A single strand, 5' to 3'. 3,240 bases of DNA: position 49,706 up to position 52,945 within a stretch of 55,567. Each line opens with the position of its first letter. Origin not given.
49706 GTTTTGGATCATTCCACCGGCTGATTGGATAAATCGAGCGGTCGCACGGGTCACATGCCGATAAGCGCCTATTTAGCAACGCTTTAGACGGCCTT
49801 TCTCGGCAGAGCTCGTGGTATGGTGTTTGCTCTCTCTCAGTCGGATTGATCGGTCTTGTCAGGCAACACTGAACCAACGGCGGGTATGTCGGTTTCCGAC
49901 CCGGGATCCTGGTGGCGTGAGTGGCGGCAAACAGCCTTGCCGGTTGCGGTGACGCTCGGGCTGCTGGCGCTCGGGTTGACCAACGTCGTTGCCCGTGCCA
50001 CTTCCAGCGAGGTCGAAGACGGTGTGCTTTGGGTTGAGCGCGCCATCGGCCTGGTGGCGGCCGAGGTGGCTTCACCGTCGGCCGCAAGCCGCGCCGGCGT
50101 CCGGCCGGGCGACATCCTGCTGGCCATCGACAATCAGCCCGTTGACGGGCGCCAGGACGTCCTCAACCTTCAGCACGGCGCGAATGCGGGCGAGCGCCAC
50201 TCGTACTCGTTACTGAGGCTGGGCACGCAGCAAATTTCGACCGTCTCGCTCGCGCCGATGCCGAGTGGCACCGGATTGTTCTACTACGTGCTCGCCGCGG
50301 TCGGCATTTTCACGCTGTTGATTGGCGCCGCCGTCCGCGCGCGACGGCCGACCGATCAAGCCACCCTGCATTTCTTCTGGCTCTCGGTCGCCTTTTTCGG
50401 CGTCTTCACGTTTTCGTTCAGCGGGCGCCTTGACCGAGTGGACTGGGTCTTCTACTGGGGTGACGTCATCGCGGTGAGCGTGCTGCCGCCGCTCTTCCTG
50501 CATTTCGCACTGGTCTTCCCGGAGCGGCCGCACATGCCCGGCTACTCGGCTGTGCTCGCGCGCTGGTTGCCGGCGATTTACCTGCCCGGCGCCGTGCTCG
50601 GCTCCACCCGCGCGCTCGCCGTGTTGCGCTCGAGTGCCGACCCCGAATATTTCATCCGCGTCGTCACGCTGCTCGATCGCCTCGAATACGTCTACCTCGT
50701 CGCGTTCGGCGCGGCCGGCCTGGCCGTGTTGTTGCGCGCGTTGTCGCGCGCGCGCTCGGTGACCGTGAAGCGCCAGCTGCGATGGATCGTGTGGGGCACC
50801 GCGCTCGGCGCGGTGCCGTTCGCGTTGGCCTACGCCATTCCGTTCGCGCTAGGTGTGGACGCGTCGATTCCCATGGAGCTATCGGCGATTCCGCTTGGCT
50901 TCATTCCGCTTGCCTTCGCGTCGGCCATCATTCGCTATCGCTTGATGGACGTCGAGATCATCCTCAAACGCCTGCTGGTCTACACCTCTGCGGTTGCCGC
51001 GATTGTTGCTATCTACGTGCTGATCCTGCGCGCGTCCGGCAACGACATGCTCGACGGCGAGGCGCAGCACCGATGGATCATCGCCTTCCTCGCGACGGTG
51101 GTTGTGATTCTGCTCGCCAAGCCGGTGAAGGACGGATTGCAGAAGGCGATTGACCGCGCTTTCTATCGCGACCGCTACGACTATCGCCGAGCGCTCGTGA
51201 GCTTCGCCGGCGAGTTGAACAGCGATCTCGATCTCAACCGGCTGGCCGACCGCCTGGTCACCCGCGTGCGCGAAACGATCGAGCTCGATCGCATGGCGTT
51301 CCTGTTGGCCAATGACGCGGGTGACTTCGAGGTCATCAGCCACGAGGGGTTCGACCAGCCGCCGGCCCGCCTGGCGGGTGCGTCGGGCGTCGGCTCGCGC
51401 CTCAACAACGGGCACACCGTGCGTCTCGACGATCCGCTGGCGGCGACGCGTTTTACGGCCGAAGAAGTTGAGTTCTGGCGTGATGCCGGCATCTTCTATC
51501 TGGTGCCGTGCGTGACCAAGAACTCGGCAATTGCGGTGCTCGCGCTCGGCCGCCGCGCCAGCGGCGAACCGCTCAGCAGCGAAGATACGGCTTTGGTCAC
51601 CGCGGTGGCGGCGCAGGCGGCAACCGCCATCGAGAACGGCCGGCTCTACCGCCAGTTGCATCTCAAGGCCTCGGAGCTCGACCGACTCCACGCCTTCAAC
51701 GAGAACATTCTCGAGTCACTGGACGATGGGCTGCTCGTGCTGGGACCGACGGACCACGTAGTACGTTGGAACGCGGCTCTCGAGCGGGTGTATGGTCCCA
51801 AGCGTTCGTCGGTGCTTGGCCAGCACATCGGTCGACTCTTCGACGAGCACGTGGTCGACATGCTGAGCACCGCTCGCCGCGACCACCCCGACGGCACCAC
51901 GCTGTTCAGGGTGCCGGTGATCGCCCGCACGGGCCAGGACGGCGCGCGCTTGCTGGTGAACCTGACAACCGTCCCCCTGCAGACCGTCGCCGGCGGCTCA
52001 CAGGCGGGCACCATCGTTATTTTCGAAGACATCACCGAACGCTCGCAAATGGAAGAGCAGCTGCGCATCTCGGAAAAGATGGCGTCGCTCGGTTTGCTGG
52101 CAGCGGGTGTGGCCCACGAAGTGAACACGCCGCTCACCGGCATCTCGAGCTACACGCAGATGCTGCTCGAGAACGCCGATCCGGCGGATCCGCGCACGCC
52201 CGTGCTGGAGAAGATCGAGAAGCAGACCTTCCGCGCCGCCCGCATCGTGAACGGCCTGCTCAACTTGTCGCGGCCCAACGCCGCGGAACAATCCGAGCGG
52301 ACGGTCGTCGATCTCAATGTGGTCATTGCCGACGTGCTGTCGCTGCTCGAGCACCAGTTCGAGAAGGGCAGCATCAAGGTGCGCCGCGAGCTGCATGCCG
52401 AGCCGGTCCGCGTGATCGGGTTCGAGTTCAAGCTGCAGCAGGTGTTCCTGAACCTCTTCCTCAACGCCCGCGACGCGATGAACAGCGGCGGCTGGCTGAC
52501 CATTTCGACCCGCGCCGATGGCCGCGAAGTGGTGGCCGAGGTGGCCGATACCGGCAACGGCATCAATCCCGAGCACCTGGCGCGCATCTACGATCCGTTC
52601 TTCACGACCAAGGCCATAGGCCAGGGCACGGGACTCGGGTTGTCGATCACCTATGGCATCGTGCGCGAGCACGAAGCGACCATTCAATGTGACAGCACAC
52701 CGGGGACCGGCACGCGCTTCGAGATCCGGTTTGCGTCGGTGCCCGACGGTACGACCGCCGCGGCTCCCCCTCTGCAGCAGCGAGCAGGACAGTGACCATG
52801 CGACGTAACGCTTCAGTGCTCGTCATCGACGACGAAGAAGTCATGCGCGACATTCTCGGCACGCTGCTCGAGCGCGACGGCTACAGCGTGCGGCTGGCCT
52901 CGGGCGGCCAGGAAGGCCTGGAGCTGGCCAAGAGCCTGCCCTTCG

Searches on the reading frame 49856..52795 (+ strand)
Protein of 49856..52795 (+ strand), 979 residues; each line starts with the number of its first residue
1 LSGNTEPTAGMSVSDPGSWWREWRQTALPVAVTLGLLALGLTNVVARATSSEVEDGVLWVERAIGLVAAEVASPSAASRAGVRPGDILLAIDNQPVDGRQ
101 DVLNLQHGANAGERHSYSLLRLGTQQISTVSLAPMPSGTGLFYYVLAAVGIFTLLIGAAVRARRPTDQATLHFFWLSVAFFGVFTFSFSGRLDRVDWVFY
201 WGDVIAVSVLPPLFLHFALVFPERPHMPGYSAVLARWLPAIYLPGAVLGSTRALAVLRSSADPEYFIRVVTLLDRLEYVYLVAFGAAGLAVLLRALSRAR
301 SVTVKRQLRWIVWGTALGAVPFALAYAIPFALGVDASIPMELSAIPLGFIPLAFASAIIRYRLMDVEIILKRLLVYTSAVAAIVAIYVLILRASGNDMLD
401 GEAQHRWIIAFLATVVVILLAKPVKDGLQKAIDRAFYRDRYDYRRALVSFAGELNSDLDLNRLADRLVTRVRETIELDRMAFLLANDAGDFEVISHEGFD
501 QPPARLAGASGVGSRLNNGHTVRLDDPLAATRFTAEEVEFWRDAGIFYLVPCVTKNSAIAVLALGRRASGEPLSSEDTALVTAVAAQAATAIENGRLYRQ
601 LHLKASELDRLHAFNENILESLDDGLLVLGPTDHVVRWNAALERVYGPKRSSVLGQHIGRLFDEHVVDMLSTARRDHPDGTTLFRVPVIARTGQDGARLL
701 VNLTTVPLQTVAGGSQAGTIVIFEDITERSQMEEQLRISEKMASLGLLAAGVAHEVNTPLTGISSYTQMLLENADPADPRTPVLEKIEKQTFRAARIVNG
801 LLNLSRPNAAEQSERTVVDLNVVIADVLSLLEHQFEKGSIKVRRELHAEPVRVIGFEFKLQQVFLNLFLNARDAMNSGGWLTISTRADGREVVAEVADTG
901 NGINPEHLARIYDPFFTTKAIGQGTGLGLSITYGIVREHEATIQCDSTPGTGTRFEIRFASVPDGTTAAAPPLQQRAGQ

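Call 90: search_protein_families(library=pfam, proteins=[window:49856-52795:+], max_evalue=0.00001)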
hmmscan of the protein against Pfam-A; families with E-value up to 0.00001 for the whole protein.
window:49856-52795:+ (979 aa): 10 families
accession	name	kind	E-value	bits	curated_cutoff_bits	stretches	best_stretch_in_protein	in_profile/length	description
PF02518.31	HATPase_c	-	5.8e-22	78.7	26.4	1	859-959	5-107/111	Histidine kinase-, DNA gyrase B-, and HSP90-like ATPase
PF00512.31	HisKA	-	3.7e-13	49.8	26.9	1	745-808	2-64/66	His Kinase A (phospho-acceptor) domain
PF01590.32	GAF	-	2.5e-10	41.5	22.4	1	459-592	1-133/133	GAF domain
PF08448.16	PAS_4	-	2.6e-09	37.7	23.1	1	619-730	1-109/110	PAS fold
PF17820.7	PDZ_6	-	1.3e-07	31.7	27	1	71-107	5-41/54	PDZ domain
PF13492.12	GAF_3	-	2.3e-07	31.7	27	1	463-594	5-129/129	GAF domain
PF13180.12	PDZ_2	-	2.4e-07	31.4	27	1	60-130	12-78/80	PDZ domain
PF13426.13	PAS_9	-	3.7e-07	30.8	27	1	624-728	2-103/103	PAS domain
PF13185.12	GAF_2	-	1.5e-06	28.9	28.6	1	458-593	2-136/136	GAF domain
PF00989.32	PAS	-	9.3e-06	26.1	22.6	0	615-725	3-112/113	PAS fold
